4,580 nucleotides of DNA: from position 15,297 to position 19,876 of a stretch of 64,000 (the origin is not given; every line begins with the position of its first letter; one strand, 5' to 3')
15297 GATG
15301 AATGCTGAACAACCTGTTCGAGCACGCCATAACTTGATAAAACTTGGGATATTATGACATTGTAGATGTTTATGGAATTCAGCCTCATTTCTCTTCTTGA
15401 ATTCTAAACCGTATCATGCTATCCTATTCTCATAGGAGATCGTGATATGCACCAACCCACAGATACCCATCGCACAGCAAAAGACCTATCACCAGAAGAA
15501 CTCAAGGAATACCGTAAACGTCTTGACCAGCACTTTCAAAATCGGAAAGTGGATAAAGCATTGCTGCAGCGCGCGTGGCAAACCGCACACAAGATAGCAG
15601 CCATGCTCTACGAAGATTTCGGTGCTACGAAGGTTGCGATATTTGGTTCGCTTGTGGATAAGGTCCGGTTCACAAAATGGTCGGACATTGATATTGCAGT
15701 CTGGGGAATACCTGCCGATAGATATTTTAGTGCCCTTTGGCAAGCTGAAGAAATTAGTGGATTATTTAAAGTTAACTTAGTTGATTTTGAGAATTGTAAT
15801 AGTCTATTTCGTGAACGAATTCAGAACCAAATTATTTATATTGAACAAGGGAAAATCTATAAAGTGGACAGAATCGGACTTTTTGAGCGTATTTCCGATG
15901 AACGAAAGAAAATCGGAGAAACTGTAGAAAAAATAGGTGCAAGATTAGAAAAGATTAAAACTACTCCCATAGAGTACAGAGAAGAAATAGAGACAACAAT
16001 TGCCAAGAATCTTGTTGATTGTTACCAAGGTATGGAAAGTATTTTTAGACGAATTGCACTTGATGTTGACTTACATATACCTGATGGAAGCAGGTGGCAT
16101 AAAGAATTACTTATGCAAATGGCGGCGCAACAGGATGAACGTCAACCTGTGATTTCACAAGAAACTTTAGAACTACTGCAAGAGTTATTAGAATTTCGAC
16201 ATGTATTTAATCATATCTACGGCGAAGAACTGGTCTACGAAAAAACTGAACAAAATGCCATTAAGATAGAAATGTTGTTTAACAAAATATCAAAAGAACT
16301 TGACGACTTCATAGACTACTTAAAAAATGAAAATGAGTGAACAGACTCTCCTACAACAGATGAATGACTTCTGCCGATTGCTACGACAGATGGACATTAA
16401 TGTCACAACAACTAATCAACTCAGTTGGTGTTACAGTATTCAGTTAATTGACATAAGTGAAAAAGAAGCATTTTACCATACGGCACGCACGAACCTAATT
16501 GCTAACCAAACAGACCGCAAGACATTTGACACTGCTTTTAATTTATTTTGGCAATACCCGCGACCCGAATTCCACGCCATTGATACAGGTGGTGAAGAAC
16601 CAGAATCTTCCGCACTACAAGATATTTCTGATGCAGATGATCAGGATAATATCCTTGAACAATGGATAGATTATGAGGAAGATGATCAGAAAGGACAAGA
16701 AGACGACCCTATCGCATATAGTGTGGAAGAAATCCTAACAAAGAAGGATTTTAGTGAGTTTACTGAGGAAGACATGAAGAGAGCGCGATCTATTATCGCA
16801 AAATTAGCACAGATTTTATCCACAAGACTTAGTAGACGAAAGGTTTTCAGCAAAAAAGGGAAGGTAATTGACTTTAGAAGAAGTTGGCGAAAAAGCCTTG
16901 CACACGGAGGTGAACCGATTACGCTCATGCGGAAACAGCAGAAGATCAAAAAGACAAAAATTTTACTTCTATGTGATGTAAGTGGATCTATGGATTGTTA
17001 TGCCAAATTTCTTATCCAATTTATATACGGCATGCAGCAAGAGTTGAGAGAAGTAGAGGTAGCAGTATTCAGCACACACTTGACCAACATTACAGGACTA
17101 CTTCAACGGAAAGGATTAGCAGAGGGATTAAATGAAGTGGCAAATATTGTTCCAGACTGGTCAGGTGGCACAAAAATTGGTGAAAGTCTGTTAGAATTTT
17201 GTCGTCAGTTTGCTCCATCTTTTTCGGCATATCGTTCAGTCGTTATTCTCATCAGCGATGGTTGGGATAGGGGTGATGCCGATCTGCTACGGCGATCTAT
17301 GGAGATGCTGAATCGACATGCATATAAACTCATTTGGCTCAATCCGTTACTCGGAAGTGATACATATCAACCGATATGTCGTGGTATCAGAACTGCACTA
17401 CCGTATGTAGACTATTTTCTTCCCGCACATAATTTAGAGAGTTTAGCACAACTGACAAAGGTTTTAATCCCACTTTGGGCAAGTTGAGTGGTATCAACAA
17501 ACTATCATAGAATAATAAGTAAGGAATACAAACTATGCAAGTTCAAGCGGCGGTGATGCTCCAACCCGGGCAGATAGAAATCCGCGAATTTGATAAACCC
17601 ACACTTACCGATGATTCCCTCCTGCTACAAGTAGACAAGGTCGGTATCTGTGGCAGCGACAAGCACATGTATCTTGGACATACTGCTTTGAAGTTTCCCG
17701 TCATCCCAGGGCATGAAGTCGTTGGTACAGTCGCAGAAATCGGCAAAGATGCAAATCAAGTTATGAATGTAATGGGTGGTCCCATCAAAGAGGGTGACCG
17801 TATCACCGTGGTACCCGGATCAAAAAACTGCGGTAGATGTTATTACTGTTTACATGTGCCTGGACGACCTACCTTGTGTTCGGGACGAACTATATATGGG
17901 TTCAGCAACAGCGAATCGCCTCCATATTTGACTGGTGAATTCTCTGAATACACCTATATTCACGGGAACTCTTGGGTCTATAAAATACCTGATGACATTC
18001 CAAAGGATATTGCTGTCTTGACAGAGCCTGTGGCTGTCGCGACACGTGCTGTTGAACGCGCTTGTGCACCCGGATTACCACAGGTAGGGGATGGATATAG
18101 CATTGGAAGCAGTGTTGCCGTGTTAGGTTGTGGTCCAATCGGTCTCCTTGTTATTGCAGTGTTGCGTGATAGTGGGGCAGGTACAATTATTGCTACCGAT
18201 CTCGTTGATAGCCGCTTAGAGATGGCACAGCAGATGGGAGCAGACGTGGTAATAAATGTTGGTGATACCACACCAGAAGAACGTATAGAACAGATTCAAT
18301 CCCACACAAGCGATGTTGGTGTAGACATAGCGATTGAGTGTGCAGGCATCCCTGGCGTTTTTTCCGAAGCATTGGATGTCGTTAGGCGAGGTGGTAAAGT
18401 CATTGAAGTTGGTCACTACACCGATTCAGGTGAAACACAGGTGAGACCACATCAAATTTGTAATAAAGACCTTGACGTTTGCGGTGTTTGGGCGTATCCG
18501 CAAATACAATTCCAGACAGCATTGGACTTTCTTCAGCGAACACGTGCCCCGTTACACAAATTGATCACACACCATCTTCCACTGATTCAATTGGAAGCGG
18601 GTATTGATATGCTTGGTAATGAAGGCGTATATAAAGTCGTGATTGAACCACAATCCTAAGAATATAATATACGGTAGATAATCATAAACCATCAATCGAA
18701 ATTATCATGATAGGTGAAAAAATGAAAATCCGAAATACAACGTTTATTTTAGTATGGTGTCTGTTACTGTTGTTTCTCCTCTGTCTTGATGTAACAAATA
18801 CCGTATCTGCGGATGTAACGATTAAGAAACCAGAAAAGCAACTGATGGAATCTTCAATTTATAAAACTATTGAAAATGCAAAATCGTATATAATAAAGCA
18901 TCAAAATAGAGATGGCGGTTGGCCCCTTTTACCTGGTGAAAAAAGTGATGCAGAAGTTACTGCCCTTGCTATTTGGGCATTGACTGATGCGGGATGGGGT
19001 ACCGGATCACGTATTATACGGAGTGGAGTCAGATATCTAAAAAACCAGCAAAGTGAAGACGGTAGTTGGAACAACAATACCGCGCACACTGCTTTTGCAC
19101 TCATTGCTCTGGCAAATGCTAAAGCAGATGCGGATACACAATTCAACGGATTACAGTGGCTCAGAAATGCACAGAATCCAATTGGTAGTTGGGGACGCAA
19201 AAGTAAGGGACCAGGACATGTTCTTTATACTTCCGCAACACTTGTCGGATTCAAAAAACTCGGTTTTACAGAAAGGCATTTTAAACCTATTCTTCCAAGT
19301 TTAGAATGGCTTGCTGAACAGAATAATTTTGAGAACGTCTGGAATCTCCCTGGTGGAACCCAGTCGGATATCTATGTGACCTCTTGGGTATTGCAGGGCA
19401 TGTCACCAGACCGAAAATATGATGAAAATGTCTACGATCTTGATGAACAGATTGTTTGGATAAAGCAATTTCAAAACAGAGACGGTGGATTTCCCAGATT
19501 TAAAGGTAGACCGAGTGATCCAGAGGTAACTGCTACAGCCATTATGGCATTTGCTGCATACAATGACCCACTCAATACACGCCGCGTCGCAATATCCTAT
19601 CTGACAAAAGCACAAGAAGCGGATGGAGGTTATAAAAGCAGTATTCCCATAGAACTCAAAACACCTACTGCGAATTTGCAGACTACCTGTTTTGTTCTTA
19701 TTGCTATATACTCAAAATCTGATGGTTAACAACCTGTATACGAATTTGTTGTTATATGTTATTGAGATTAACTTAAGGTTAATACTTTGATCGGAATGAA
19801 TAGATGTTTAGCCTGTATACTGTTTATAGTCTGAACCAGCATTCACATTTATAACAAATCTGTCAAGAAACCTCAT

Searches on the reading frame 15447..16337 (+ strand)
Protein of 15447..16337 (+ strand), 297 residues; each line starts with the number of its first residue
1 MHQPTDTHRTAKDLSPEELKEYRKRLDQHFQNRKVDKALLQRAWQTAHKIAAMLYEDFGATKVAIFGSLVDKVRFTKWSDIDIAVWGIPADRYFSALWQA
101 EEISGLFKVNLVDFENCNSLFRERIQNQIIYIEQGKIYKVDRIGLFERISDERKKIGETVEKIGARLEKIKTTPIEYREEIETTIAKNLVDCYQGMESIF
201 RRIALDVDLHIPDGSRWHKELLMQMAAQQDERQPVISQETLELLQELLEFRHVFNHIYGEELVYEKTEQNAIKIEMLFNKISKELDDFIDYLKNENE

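Call 78: search_protein_families(library=pfam, proteins=[window:15447-16337:+], max_evalue=0.0001)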
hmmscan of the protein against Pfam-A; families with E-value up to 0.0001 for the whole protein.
window:15447-16337:+ (297 aa): 2 families
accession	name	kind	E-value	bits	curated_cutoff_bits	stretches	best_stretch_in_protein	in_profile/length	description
PF20797.2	HepT-like_2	-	1.5e-28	99.5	27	1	185-291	2-109/110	HepT-like protein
PF18765.7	Polbeta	-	4.2e-07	30.5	26.9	1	49-131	2-88/93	Polymerase beta, Nucleotidyltransferase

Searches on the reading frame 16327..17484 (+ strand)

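Call 78: search_protein_families(library=pfam, proteins=[window:16327-17484:+], max_evalue=0.0001)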
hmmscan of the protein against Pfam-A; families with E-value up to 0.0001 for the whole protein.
window:16327-17484:+ (386 aa): 2 families
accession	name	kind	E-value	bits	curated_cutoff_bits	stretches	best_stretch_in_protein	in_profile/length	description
PF05762.20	VWA_CoxE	-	4.4e-56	190.2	26.4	1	159-373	4-222/222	VWA domain containing CoxE-like protein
PF00092.34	VWA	-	3.4e-05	24.6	23.8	1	212-323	2-123/174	von Willebrand factor type A domain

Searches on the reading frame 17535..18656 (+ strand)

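Call 78: search_protein_families(library=pfam, proteins=[window:17535-18656:+], max_evalue=0.0001)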
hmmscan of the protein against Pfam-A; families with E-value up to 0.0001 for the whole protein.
window:17535-18656:+ (374 aa): 3 families
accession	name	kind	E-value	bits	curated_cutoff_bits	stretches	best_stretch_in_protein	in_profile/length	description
PF00107.32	ADH_zinc_N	-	4.2e-27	95.1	31.8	1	201-334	1-128/129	Zinc-binding dehydrogenase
PF08240.17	ADH_N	-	5.8e-20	71.9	23.5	1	26-153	2-104/104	Alcohol dehydrogenase GroES-like domain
PF16912.11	Glu_dehyd_C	-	7.3e-15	55.5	34.9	1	158-359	2-200/211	Glucose dehydrogenase C-terminus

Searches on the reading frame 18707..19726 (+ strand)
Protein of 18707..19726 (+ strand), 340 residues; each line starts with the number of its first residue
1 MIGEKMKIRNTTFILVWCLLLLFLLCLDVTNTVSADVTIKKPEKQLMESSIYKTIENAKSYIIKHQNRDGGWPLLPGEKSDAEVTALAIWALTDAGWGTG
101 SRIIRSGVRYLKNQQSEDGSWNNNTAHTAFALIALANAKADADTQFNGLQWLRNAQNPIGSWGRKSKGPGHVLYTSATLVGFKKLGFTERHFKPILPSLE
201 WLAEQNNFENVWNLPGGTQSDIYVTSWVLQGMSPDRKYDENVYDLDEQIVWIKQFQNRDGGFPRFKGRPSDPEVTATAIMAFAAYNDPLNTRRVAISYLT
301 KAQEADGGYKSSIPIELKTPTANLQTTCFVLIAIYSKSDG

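Call 78: search_protein_families(library=pfam, proteins=[window:18707-19726:+], max_evalue=0.0001)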
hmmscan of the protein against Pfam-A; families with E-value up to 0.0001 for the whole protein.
window:18707-19726:+ (340 aa): 4 families
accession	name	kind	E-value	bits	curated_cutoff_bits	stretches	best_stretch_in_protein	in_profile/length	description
PF13243.12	SQHop_cyclase_C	-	6.2e-16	58.8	26.1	1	51-125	205-288/319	Squalene-hopene cyclase C-terminal domain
PF13249.12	SQHop_cyclase_N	-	6e-14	52.3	26.2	0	48-98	40-90/291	Squalene-hopene cyclase N-terminal domain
PF00432.27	Prenyltrans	-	3.2e-10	40.4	26.5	0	224-312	31-121/304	Prenyltransferase alpha-alpha toroid domain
PF07678.20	TED_complement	-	1e-06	28.5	22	0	237-335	57-163/312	A-macroglobulin TED domain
